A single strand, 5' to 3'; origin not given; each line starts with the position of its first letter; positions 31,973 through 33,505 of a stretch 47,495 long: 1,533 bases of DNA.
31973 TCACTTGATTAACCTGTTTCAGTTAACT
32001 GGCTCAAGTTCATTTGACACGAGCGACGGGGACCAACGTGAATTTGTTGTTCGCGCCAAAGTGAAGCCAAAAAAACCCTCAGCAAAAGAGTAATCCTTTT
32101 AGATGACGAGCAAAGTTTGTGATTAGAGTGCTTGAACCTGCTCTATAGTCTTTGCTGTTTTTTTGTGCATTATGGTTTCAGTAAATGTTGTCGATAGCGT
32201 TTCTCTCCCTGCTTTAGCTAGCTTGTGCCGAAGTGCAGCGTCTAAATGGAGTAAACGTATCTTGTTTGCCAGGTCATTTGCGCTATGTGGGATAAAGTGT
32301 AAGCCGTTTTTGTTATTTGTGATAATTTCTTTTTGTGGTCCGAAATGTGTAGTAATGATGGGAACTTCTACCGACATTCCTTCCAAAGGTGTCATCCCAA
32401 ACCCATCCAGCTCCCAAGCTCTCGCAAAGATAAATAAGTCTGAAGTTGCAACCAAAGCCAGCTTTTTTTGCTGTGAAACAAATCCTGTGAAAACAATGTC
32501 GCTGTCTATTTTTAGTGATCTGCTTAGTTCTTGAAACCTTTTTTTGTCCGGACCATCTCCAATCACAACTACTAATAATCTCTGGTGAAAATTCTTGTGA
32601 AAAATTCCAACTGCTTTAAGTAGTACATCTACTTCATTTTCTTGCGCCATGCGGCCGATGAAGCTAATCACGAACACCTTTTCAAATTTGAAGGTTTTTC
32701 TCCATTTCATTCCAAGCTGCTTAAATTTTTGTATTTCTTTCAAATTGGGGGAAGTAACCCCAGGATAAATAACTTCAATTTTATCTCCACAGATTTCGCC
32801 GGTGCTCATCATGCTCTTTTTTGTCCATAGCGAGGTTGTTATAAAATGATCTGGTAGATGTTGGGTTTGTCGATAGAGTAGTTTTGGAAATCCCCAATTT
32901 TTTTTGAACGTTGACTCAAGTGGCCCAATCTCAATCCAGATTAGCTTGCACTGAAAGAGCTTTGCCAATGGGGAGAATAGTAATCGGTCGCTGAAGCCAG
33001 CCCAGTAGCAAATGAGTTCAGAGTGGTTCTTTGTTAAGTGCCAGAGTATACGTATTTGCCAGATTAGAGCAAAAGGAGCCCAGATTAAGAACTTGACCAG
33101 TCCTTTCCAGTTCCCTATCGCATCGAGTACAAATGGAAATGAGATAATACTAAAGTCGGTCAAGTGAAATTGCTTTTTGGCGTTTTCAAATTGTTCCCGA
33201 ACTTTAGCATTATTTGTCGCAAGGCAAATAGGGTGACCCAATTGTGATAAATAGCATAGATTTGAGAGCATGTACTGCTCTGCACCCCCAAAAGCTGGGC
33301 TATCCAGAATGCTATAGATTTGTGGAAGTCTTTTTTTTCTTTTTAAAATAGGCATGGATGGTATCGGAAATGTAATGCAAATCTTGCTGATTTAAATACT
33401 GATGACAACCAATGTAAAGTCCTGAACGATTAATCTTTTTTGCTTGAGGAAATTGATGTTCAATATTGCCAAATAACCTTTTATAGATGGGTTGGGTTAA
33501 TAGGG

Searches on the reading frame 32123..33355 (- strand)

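Call 52: search_protein_families(library=pfam, proteins=[window:32123-33355:-])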
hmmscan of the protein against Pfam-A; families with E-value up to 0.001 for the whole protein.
window:32123-33355:- (410 aa): 3 families
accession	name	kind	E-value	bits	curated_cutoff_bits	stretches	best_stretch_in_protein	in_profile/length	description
PF00534.26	Glycos_transf_1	-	8.1e-37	126.8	26.4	1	220-385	8-171/172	Glycosyl transferases group 1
PF13692.12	Glyco_trans_1_4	-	1.7e-25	90.4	27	1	229-369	3-139/142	Glycosyl transferases group 1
PF13439.12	Glyco_transf_4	-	2.1e-06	28.3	28.5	1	22-200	1-166/170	Glycosyltransferase Family 4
